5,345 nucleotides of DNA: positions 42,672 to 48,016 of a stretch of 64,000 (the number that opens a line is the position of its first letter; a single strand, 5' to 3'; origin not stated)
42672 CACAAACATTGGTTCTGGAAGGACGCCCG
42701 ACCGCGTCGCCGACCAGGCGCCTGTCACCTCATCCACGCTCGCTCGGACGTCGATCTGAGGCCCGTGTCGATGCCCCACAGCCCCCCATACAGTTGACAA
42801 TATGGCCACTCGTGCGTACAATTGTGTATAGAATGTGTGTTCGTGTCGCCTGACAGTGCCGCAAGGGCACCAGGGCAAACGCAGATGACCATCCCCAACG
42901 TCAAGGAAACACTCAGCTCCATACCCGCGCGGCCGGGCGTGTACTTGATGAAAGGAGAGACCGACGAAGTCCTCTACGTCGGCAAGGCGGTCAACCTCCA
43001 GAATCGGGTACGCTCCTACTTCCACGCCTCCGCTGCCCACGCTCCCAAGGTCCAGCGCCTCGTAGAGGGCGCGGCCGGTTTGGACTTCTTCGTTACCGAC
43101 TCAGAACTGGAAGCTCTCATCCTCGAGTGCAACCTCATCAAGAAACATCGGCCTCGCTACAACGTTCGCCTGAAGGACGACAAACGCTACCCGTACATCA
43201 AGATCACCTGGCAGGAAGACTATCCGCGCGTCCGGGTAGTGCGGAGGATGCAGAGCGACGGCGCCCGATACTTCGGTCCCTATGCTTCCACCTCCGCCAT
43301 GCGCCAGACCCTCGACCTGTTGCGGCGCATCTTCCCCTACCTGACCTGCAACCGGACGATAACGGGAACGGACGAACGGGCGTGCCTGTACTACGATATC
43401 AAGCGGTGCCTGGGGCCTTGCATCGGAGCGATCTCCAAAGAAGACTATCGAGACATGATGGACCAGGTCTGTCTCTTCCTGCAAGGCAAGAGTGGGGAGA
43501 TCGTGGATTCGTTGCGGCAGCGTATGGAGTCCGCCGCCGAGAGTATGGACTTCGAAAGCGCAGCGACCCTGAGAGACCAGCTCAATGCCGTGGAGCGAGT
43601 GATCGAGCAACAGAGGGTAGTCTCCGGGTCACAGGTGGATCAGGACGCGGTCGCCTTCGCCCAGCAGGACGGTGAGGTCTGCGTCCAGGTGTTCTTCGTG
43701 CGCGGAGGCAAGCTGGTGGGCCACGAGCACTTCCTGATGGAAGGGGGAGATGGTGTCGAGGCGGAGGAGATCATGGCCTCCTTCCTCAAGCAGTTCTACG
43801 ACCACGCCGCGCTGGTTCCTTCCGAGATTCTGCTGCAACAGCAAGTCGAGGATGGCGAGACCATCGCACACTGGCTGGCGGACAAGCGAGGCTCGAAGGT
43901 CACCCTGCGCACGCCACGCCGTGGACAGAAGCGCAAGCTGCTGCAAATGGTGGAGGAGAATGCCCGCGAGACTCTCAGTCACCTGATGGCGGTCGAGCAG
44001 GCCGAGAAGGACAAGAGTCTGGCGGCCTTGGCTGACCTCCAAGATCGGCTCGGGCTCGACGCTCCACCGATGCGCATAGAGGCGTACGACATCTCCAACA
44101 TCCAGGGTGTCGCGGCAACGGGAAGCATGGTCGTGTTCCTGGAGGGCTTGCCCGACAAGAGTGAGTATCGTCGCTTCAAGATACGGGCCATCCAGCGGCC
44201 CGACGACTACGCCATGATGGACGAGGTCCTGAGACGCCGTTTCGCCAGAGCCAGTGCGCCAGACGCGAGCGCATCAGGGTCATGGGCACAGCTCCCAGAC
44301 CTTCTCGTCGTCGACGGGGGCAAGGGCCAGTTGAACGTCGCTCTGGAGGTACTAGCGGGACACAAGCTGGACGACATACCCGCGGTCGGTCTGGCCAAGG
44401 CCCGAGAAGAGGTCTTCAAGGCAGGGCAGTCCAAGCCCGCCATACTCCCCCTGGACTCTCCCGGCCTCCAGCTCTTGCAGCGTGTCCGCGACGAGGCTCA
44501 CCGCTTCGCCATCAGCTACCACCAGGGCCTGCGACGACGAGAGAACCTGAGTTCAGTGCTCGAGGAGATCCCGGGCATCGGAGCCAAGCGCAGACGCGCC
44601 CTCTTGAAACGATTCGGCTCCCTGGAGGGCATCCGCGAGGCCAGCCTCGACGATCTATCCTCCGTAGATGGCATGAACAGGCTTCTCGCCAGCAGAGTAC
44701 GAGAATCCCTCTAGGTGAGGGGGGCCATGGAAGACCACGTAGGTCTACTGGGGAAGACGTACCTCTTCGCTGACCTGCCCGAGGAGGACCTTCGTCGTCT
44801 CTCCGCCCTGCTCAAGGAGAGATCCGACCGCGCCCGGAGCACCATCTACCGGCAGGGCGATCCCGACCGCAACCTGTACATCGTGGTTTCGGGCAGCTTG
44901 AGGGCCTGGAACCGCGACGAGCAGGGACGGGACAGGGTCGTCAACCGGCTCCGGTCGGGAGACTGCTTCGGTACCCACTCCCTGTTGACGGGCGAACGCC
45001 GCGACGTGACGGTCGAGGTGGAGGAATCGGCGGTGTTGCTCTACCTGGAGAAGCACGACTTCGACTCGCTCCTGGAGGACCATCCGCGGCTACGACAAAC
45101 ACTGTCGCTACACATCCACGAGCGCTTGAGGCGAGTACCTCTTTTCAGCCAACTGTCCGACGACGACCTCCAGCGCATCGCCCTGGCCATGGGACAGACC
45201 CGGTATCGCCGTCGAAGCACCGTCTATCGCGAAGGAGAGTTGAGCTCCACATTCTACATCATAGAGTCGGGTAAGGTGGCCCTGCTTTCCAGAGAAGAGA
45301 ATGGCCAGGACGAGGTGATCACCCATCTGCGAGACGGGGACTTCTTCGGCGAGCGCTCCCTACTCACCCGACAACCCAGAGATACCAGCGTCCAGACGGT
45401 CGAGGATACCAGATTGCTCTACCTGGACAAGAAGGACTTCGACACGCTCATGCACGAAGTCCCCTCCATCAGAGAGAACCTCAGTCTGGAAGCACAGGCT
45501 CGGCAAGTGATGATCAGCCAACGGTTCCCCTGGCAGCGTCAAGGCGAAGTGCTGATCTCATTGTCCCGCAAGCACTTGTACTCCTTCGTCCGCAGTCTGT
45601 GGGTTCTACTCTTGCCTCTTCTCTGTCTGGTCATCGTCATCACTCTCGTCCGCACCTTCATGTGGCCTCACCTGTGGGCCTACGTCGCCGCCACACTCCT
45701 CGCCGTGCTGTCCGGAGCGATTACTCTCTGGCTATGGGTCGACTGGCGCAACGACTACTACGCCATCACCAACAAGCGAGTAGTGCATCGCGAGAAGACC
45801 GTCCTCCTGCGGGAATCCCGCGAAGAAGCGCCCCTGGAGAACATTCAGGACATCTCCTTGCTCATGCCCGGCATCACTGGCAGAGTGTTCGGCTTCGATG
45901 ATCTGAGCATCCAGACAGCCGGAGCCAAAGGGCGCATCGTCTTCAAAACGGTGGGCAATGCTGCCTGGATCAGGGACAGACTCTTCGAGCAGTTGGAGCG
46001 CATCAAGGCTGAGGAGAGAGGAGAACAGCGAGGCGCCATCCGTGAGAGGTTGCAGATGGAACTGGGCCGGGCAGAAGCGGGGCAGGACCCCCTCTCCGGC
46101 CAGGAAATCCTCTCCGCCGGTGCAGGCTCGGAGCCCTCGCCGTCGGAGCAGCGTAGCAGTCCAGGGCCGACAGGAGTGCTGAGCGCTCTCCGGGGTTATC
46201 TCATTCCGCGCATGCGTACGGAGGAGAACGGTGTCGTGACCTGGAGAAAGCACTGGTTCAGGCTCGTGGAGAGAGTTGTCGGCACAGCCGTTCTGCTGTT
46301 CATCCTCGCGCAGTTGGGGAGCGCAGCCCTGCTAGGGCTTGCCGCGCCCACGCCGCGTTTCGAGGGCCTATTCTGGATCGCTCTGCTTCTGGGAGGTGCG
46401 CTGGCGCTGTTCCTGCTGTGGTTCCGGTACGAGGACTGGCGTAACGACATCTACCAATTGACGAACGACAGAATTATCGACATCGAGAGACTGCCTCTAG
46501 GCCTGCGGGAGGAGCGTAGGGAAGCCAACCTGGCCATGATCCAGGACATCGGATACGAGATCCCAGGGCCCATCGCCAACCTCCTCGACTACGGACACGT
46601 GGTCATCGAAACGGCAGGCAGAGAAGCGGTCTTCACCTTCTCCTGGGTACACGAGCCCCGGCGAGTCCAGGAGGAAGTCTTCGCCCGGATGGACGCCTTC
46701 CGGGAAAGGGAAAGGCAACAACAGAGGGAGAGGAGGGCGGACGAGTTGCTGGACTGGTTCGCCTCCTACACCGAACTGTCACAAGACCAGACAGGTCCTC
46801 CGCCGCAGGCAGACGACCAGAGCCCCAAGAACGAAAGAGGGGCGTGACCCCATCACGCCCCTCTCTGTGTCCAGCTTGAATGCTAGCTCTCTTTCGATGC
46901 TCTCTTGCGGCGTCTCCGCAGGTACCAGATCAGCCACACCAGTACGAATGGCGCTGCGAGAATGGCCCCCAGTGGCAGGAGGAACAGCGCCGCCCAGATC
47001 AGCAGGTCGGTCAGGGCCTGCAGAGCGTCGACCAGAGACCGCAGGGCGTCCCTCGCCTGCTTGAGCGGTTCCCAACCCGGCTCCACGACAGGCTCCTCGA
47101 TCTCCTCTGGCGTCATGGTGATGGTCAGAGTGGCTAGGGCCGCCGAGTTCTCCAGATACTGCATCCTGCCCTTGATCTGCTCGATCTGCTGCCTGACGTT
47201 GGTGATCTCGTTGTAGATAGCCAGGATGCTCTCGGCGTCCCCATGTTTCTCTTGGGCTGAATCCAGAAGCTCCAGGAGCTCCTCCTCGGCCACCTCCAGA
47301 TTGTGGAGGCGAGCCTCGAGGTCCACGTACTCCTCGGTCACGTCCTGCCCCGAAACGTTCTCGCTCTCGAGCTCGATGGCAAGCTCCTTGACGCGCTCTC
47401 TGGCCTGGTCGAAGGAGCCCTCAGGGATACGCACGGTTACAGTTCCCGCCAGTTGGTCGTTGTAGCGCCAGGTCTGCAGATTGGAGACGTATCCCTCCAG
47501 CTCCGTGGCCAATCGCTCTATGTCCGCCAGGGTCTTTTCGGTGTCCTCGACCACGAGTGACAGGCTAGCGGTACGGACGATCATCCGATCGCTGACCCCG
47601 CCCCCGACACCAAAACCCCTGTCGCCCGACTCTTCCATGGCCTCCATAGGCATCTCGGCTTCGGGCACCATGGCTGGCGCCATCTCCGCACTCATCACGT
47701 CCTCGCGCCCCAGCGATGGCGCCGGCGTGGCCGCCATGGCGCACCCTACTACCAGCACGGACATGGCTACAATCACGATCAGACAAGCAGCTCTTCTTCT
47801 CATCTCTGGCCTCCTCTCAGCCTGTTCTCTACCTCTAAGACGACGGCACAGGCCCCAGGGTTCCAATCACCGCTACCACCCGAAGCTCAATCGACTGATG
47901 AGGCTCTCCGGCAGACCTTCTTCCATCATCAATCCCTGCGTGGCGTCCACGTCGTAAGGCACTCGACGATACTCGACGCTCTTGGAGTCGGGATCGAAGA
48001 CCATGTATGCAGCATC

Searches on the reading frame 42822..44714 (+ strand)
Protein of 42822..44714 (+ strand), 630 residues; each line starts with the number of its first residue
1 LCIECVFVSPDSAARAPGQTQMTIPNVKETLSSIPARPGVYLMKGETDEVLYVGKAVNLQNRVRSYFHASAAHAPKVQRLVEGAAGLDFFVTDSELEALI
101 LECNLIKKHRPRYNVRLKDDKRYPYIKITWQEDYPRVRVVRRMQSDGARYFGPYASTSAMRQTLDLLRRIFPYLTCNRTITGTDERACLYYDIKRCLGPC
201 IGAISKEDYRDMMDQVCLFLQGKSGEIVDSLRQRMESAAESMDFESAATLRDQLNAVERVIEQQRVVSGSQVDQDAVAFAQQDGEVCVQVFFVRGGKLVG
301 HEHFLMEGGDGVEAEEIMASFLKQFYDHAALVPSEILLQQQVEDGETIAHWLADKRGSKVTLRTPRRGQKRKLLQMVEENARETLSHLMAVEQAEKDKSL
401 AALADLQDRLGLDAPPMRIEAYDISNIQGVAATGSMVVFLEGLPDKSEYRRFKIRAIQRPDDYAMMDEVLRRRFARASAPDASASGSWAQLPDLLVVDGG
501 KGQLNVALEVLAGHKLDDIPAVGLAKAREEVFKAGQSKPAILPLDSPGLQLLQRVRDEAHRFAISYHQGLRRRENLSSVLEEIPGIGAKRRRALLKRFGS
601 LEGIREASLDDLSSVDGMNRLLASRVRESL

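Call 32: search_protein_families(library=pfam, proteins=[window:42822-44714:+], max_evalue=0.00001)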
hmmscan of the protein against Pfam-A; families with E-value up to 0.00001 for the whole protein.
window:42822-44714:+ (630 aa): 6 families
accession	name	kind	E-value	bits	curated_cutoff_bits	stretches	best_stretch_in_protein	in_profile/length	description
PF08459.17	UvrC_RNaseH_dom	-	1.8e-53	181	22.3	1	407-564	1-159/159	UvrC RNAse H endonuclease domain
PF22920.2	UvrC_RNaseH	-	8e-41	139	24.3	1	273-386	1-114/116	UvrC Ribonuclease H-like domain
PF14520.12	HHH_5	-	3.1e-09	37.6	27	1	579-630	3-55/57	Helix-hairpin-helix domain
PF02151.25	UVR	-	1.4e-08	34.6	21.5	1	227-259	3-35/36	UvrB/uvrC motif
PF01541.30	GIY-YIG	-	3e-07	31.1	22.6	1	38-114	2-78/78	GIY-YIG catalytic domain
PF12826.13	HHH_2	-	7.3e-06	26.5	27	0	583-628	8-53/64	Helix-hairpin-helix motif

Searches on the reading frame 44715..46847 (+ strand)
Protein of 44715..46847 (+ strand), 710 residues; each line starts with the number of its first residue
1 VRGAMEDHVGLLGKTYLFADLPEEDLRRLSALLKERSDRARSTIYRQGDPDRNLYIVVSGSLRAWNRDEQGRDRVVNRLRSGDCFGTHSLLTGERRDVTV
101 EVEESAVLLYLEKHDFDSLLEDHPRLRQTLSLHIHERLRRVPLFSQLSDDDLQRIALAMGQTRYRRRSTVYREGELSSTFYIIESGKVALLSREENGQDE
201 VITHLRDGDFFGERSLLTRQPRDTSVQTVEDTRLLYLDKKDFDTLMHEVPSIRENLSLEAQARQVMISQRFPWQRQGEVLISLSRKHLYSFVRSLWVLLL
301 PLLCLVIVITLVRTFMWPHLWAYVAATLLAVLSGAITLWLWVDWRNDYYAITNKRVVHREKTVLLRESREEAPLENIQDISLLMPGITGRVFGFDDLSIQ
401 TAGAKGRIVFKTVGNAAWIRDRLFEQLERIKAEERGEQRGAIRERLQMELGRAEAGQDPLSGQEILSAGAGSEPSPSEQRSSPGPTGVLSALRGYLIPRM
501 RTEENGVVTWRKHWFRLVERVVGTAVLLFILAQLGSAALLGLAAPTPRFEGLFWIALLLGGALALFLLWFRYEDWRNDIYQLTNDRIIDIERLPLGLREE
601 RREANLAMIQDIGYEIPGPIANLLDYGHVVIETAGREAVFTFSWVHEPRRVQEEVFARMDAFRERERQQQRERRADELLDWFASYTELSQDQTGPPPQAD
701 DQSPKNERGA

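Call 11: search_protein_families(library=pfam, proteins=[window:44715-46847:+], max_evalue=0.001)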
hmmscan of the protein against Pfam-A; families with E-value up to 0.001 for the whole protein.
window:44715-46847:+ (710 aa): 3 families
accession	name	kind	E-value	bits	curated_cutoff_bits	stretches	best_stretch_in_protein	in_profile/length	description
PF00027.35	cNMP_binding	-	7e-46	154.6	27.5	2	162-247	2-87/89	Cyclic nucleotide-binding domain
PF03703.20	bPH_2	-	7.9e-11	42.5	22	1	344-422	1-77/78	Bacterial PH domain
PF14470.12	bPH_3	-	0.00093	20.1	23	0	343-382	19-58/95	Bacterial PH domain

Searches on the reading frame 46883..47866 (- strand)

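Call 11: search_protein_families(library=pfam, proteins=[window:46883-47866:-], max_evalue=0.001)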
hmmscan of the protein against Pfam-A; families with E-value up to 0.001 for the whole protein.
window:46883-47866:- (327 aa): 1 family
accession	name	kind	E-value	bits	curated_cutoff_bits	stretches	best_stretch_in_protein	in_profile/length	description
PF14257.11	DUF4349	-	1.4e-47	162.3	27.7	1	94-311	1-212/213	Domain of unknown function (DUF4349)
